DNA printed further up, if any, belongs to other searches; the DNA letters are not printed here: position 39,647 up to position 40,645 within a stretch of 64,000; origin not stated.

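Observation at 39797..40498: Bacterial-type DUF1697 gene in a eukaryotic chromosome arm, a candidate horizontal acquisition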

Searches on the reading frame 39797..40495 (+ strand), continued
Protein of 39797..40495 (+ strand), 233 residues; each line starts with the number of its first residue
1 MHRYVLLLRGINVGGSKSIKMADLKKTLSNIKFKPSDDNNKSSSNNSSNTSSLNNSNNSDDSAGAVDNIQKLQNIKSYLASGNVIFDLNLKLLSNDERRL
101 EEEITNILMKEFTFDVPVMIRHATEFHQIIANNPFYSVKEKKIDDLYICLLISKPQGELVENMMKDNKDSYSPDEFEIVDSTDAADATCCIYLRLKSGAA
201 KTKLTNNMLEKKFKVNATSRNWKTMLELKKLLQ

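Call 22: list_cluster_members(proteins=[P0126, P0127, P0128, P0129, P0130, P0134, P0159, P0177, P0190, P0251])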
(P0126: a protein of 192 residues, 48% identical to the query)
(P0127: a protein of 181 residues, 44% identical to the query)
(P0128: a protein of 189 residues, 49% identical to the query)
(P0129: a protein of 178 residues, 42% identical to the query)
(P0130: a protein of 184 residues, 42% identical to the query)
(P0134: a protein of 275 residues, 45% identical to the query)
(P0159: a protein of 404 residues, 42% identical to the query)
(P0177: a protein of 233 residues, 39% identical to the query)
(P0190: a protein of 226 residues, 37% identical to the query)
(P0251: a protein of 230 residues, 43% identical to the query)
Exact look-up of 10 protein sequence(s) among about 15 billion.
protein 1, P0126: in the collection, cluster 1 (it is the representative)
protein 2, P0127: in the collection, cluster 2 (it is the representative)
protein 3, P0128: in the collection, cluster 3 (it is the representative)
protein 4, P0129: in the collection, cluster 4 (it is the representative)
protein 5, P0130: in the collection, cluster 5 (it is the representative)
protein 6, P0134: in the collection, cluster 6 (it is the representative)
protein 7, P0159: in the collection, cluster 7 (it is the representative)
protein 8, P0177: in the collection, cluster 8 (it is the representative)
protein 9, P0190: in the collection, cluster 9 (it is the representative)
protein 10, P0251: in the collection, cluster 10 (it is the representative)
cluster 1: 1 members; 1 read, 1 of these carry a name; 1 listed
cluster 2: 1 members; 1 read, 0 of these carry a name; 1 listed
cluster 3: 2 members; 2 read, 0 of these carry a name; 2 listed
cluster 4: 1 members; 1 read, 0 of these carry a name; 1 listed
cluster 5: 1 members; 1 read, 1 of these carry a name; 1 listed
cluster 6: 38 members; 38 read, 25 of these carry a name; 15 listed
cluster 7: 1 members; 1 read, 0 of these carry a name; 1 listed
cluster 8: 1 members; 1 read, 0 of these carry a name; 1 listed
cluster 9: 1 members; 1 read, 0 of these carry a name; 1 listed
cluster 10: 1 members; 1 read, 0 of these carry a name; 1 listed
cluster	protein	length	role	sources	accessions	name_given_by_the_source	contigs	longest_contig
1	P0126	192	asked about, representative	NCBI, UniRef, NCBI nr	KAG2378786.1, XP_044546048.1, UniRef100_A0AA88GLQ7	hypothetical protein C9374_007934 [Naegleria lovaniensis] | DUF1697 domain-containing protein n=1 Tax=Naegleria lovaniensis TaxID=51637 ... | uncharacterized protein C9374_007934 [Naegleria lovaniensis]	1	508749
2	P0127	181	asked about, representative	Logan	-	-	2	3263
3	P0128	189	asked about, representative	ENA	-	-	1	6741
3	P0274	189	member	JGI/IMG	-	-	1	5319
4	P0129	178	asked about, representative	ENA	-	-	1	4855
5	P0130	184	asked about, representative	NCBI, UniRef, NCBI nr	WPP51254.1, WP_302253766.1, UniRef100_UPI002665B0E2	DUF1697 domain-containing protein [Catalinimonas niigatensis] | DUF1697 domain-containing protein n=1 Tax=Catalinimonas niigatensis TaxID=1397264 ...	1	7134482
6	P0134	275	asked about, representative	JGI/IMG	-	uncharacterized protein (DUF1697 family)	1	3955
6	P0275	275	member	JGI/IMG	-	uncharacterized protein (DUF1697 family)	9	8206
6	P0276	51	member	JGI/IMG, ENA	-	hypothetical protein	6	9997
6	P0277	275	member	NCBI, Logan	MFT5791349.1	MAG: hypothetical protein ACI9LI_000683 [Saprospiraceae bacterium]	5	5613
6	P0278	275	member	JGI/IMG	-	uncharacterized protein (DUF1697 family)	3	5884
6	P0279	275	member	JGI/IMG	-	uncharacterized protein (DUF1697 family)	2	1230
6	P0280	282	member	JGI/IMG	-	uncharacterized protein (DUF1697 family)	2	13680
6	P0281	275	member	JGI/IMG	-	uncharacterized protein (DUF1697 family)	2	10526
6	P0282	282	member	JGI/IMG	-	uncharacterized protein (DUF1697 family)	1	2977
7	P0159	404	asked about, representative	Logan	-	-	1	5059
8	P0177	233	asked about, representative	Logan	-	-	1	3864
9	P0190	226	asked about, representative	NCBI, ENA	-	-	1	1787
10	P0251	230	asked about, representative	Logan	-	-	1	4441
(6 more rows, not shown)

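Call 23: find_homologous_proteins(query=P0126, max_evalue=0.001)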
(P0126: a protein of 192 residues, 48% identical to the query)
Query P0126 (192 aa): 120 proteins with E <= 0.001 among 150 candidates.
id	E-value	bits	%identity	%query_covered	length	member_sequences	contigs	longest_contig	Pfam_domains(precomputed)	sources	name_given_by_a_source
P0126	4.3e-120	416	100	100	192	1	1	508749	PF08002.17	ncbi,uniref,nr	ncbi:hypothetical protein C9374_007934 [Naegleria lovaniensis]|uniref:DUF1697 domain-containing prot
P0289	1.0e-46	177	60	80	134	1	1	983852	PF08002.17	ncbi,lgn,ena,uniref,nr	ncbi:hypothetical protein FDP41_011050 [Naegleria fowleri]|uniref:DUF1697 domain-containing protein 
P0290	1.5e-35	140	44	92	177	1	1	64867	PF08002.17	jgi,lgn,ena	-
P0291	1.7e-35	140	40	94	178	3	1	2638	PF08002.17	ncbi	-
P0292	2.4e-34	137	41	96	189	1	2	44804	PF08002.17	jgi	jgi:uncharacterized protein (DUF1697 family)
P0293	3.8e-33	133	43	96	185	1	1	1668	PF08002.17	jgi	jgi:uncharacterized protein (DUF1697 family)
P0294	1.0e-32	131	41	95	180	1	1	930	PF08002.17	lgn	-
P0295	2.0e-32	130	41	93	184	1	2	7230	PF08002.17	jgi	jgi:uncharacterized protein (DUF1697 family)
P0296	2.2e-32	130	40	94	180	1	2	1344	PF08002.17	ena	-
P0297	5.3e-32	129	40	95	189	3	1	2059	PF08002.17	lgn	-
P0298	6.3e-32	129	43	94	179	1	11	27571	PF08002.17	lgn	-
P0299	1.1e-31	128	41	93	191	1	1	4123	PF08002.17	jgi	-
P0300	1.5e-31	127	39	94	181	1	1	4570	PF08002.17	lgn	-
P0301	6.5e-31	125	41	90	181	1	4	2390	PF08002.17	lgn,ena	-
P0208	1.5e-30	124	39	90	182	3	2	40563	PF08002.17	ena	-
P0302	2.2e-30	124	39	92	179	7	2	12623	PF08002.17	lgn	-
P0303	2.5e-30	123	38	94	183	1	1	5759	PF08002.17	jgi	jgi:uncharacterized protein (DUF1697 family)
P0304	3.0e-30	123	40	94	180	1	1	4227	PF08002.17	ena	-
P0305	5.6e-30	122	41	92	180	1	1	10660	PF08002.17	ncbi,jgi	-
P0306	6.7e-30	122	37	96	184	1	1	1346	PF08002.17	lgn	-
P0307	7.2e-30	122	41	92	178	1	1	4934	PF08002.17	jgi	jgi:uncharacterized protein (DUF1697 family)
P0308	9.6e-30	122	40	94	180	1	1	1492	PF08002.17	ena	-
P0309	1.4e-29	121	39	97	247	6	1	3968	PF08002.17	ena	-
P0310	4.9e-29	119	38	92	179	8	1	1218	PF08002.17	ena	-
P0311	6.4e-29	119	37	95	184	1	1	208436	PF08002.17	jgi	jgi:uncharacterized protein (DUF1697 family)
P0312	1.7e-28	118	39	94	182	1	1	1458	PF08002.17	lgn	-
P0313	1.9e-28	117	38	95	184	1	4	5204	PF08002.17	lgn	-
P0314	2.4e-28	117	36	94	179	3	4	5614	PF08002.17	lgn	-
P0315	3.1e-28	117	38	91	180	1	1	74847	PF08002.17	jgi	-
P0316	4.0e-28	116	40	95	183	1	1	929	PF08002.17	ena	-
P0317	4.5e-28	116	37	91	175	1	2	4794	PF08002.17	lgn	-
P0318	5.1e-28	116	36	96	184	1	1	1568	PF08002.17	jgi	jgi:uncharacterized protein (DUF1697 family)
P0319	5.6e-28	116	40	94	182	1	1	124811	PF08002.17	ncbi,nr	ncbi:MAG: DUF1697 domain-containing protein [Cyclobacteriaceae bacterium]|nr:DUF1697 domain-containi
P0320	6.0e-28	116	37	96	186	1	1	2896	PF08002.17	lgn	-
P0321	8.4e-28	115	38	90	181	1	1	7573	PF08002.17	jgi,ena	-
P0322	8.5e-28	115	41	96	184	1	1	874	PF08002.17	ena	-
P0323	8.8e-28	115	39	95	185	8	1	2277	PF08002.17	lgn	-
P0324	1.7e-27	114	39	93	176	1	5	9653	PF08002.17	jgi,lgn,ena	-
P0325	1.7e-27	114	37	95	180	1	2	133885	PF08002.17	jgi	-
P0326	1.7e-27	114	38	92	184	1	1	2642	PF08002.17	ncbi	ncbi:MAG: DUF1697 domain-containing protein [Chloroflexota bacterium]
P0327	1.9e-27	114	39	96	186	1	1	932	PF08002.17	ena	-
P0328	2.1e-27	114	37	96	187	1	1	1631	PF08002.17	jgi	jgi:uncharacterized protein (DUF1697 family)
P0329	4.4e-27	113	39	93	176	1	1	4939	PF08002.17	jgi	-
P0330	5.6e-27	113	39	96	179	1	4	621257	PF08002.17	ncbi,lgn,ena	-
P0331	6.0e-27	112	39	93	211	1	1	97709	PF08002.17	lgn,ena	-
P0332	6.3e-27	112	38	94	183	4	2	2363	PF08002.17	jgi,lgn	jgi:uncharacterized protein (DUF1697 family)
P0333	1.0e-26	112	40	94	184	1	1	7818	PF08002.17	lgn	-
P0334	1.0e-26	112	39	95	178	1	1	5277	PF08002.17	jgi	jgi:uncharacterized protein (DUF1697 family)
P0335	2.5e-26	110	37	93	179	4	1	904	PF08002.17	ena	-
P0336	3.0e-26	110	37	94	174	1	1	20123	PF08002.17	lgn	-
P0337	8.2e-26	109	34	92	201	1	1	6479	PF08002.17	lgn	-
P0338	9.8e-26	109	37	95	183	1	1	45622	PF08002.17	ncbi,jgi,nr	ncbi:MAG: hypothetical protein COB15_08070 [Flavobacteriales bacterium]|nr:MAG: hypothetical protein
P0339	9.9e-26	109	40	91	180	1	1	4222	PF08002.17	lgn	-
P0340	1.2e-25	108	37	93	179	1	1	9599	PF08002.17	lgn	-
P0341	2.0e-25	108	36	94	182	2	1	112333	PF08002.17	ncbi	ncbi:MAG: DUF1697 domain-containing protein [Paludibacter sp.]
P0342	2.2e-25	107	39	93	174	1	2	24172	PF08002.17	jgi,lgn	jgi:uncharacterized protein (DUF1697 family)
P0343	4.0e-25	107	38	93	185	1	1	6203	PF08002.17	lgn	-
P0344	8.2e-25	106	37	93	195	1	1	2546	PF08002.17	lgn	-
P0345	1.2e-24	105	36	94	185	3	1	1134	PF08002.17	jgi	jgi:uncharacterized protein (DUF1697 family)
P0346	6.6e-24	103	38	96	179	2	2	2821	PF08002.17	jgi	jgi:uncharacterized protein (DUF1697 family)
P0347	1.1e-23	102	38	95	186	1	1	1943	PF08002.17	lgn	-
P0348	1.6e-23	101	37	96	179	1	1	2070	PF08002.17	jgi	jgi:uncharacterized protein (DUF1697 family)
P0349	1.8e-23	101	37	96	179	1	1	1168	PF08002.17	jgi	jgi:uncharacterized protein (DUF1697 family)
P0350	1.8e-23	101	37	96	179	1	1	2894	PF08002.17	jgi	jgi:uncharacterized protein (DUF1697 family)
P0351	1.9e-23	101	36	94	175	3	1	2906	PF08002.17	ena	-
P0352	4.7e-23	100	35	94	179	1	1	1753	PF08002.17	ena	-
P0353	5.8e-23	100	35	93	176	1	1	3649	PF08002.17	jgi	jgi:uncharacterized protein (DUF1697 family)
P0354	6.7e-23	99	38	85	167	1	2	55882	PF08002.17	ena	-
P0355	1.4e-22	98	36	93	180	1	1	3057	PF08002.17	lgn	-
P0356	1.4e-22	98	34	94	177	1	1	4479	PF08002.17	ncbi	-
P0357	2.0e-22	98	32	94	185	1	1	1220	PF08002.17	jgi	jgi:uncharacterized protein (DUF1697 family)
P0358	2.6e-22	97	30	95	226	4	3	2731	PF08002.17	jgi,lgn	jgi:uncharacterized protein (DUF1697 family)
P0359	2.9e-22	97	38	94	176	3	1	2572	PF08002.17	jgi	jgi:uncharacterized protein (DUF1697 family)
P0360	3.7e-22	97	36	94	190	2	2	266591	PF08002.17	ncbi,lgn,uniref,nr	ncbi:DUF1697 domain-containing protein [Heyndrickxia oleronia]|uniref:DUF1697 domain-containing prot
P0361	6.3e-22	96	37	93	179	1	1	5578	PF08002.17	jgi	jgi:uncharacterized protein (DUF1697 family)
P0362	1.2e-21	95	36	91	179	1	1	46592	PF08002.17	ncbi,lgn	-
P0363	1.7e-21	95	37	90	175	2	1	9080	PF08002.17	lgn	-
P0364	2.2e-21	94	38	94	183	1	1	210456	PF08002.17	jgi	jgi:uncharacterized protein (DUF1697 family)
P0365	2.2e-21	94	36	88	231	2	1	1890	PF08002.17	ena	-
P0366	3.8e-21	94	36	92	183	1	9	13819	PF08002.17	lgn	-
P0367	9.7e-21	92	35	94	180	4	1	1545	PF08002.17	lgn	-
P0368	2.2e-20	91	36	91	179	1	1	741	PF08002.17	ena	-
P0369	2.6e-20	91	34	89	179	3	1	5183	PF08002.17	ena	-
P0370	4.2e-20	90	35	94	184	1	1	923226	PF08002.17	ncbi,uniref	ncbi:DUF1697 domain-containing protein [Cohnella soli]|uniref:DUF1697 domain-containing protein n=1 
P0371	1.0e-19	89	34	94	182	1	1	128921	PF08002.17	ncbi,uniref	ncbi:DUF1697 domain-containing protein [Cohnella suwonensis]|uniref:DUF1697 domain-containing protei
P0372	1.9e-19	88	34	94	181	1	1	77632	PF08002.17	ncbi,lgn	-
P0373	2.3e-19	88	34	91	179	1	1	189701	PF08002.17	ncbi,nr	ncbi:MAG: DUF1697 domain-containing protein [Ardenticatenaceae bacterium]|nr:DUF1697 domain-containi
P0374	2.9e-19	87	35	94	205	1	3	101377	PF08002.17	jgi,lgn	-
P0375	1.4e-18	85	44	62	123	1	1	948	PF08002.17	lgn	-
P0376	1.0e-17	82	37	93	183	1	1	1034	PF08002.17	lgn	-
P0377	1.4e-17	82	34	93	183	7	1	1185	PF08002.17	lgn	-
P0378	1.4e-17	82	35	93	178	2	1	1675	PF08002.17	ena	-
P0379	2.4e-17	81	30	96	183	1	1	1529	PF08002.17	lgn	-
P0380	3.7e-16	77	31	94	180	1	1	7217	PF08002.17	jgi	jgi:uncharacterized protein (DUF1697 family)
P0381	4.9e-16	77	30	95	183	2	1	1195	PF08002.17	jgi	jgi:uncharacterized protein (DUF1697 family)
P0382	1.1e-15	76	36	95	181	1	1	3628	PF08002.17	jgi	jgi:uncharacterized protein (DUF1697 family)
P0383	2.5e-15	75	33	90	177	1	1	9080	PF08002.17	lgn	-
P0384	5.5e-15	74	31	96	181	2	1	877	PF08002.17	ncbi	-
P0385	3.8e-14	71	30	94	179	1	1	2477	PF08002.17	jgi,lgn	-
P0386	6.6e-14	70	32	93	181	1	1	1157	PF08002.17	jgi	-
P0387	1.2e-13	69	31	91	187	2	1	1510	PF08002.17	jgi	jgi:uncharacterized protein (DUF1697 family)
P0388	1.5e-13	69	26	94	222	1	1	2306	PF08002.17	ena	-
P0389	2.0e-13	68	29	97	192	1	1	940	PF08002.17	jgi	jgi:uncharacterized protein (DUF1697 family)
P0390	5.9e-13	67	32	89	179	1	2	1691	PF08002.17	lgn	-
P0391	1.1e-12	66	31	93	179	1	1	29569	PF08002.17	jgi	jgi:uncharacterized protein (DUF1697 family)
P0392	1.5e-12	66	30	90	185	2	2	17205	PF08002.17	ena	-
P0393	2.7e-12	65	34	91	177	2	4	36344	PF08002.17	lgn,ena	-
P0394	2.7e-12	65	33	94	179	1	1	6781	PF08002.17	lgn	-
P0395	2.7e-12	65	33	91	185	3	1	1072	PF08002.17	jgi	jgi:uncharacterized protein (DUF1697 family)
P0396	3.0e-12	65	33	91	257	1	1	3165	PF08002.17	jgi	jgi:uncharacterized protein (DUF1697 family)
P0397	5.4e-12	64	32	91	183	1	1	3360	PF08002.17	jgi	jgi:uncharacterized protein (DUF1697 family)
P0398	7.0e-12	63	34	91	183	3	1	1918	PF08002.17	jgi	jgi:uncharacterized protein (DUF1697 family)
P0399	4.3e-11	61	32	91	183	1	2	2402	PF08002.17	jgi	jgi:uncharacterized protein (DUF1697 family)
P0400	3.0e-10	58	27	94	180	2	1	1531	PF08002.17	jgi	jgi:uncharacterized protein (DUF1697 family)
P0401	1.2e-8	53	28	93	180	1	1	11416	PF08002.17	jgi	-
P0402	2.2e-8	52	29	91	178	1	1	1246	PF08002.17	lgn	-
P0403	1.3e-7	50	24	92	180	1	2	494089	PF08002.17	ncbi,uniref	ncbi:DUF1697 domain-containing protein [Pseudarthrobacter sp. J1738]|uniref:DUF1697 domain-containin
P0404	1.5e-7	49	26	93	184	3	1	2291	PF08002.17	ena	-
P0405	2.4e-7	49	34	58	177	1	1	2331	PF08002.17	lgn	-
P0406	1.3e-5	43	28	93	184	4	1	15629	PF08002.17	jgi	jgi:uncharacterized protein (DUF1697 family)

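Call 24: find_encoding_contigs(protein=P0128, flank=5000)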
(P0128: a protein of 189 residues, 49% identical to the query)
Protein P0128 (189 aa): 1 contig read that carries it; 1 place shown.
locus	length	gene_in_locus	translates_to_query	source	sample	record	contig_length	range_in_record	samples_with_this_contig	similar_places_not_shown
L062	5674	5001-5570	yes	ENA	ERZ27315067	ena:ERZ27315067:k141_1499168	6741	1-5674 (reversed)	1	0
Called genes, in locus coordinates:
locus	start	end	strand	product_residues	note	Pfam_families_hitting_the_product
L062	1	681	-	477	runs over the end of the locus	-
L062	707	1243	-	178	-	PF20720:nSTAND3, PF03215:Rad17 (faint), PF13401:AAA_22 (faint), PF00004:AAA, PF13173:AAA_14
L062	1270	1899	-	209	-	-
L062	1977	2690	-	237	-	PF06155:GBBH-like_N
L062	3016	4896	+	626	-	-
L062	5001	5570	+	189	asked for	PF08002:DUF1697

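Call 25: find_encoding_contigs(protein=P0126, flank=10000)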
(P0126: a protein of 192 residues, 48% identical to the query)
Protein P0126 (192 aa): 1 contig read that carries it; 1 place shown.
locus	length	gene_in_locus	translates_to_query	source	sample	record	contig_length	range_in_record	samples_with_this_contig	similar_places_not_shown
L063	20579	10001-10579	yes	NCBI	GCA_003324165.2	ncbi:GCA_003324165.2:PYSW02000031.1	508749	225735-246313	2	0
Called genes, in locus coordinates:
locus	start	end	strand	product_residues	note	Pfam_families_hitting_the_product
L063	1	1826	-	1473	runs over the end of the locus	PF26278:PH_36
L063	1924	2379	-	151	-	-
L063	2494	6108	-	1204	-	PF00169:PH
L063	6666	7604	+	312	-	-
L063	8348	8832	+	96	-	-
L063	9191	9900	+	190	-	PF05018:CFA20_dom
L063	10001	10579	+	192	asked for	PF08002:DUF1697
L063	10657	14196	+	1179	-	PF00270:DEAD, PF04851:ResIII (weak), PF22527:DEXQc_Suv3, PF00271:Helicase_C (weak), PF21408:MTR4-like_stalk, PF13234:MTR4_beta-barrel, PF08148:DSHCT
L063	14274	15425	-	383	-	-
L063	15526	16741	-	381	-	PF03006:HlyIII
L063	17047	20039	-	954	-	PF00728:Glyco_hydro_20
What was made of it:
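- N. lovaniensis XP_044546048.1 lies between a CFA20 gene and an MTR4 helicase gene (calls 22, 25).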

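Call 30: search_protein_families(library=pfam, proteins=[L062:707-1240:-, L062:1270-1896:-, L062:2977-4893:+], max_evalue=0.001)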
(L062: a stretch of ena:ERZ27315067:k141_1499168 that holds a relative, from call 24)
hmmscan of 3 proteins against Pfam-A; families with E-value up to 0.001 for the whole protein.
L062:707-1240:- (177 aa): 12 families
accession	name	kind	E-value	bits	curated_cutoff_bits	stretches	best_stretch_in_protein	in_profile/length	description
PF00004.35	AAA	-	3.8e-14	53.7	21.2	1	43-130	1-94/131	ATPase family associated with various cellular activities (AAA)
PF20720.3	nSTAND3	-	3.7e-09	36.9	27.2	1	38-163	15-146/155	Novel STAND NTPase 3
PF13173.12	AAA_14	-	6.8e-08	33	27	1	40-116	2-78/129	AAA domain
PF13401.12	AAA_22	-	1.3e-06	29.2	27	1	40-96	5-64/130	AAA domain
PF03215.21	Rad17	-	7.6e-06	26.4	23.8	1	40-71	45-76/186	Rad17 P-loop domain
PF05496.18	RuvB_N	-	2.5e-05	24.5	27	1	43-113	36-97/159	Holliday junction DNA helicase RuvB P-loop domain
PF07728.20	AAA_5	-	3.9e-05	24.1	22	1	43-113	2-79/139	AAA domain (dynein-related subfamily)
PF00270.35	DEAD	-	5.2e-05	23.5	26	0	96-129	114-146/167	DEAD/DEAH box helicase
PF24883.2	NPHP3_N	-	0.0001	23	24.8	0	38-62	20-44/164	Nephrocystin 3, N-terminal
PF13191.12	AAA_16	-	0.00015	22.7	32.6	1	39-67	23-51/167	AAA ATPase domain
PF05729.18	NACHT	-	0.0006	20.1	26.7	0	41-58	1-18/167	NACHT domain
PF06745.19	ATPase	-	0.00075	19.4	26.6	0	38-57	17-36/231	KaiC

L062:1270-1896:- (208 aa): 0 families

L062:2977-4893:+ (639 aa): 0 families

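Call 31: find_encoding_contigs(protein=P0289, flank=6000, max_places=3)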
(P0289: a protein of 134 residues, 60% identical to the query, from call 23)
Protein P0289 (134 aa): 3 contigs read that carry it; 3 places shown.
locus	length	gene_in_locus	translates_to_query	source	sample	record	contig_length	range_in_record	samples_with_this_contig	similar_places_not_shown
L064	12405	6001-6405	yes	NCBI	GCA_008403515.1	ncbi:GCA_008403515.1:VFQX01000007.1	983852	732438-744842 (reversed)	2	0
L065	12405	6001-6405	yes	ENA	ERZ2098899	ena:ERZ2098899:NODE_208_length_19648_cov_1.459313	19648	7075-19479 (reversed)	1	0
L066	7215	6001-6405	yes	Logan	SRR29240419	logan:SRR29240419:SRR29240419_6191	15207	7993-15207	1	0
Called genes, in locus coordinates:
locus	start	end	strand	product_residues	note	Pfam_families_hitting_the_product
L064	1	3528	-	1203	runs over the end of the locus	PF00169:PH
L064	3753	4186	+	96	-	-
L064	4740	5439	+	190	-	PF05018:CFA20_dom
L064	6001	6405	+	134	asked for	PF08002:DUF1697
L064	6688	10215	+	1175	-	PF00270:DEAD, PF04851:ResIII (weak), PF22527:DEXQc_Suv3, PF00271:Helicase_C (weak), PF21408:MTR4-like_stalk, PF13234:MTR4_beta-barrel, PF08148:DSHCT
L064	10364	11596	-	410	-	-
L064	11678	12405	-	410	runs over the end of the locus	PF03006:HlyIII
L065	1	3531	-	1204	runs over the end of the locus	PF00169:PH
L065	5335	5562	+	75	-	-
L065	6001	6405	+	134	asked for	PF08002:DUF1697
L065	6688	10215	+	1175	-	PF00270:DEAD, PF04851:ResIII (weak), PF22527:DEXQc_Suv3, PF00271:Helicase_C (weak), PF21408:MTR4-like_stalk, PF13234:MTR4_beta-barrel, PF08148:DSHCT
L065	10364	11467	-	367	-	-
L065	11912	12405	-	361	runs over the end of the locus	PF03006:HlyIII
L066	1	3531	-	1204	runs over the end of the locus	PF00169:PH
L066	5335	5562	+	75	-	-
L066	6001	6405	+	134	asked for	PF08002:DUF1697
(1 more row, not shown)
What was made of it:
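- On Bacterium-to-eukaryote horizontal gene transfer: Orthologs lie in eukaryotic context (calls 25, 31).
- The N. fowleri locus FDP41_011050 is syntenic with it, in three assemblies (call 31). Orthologs lie in eukaryotic context in two other species and several assemblies (calls 25, 31).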
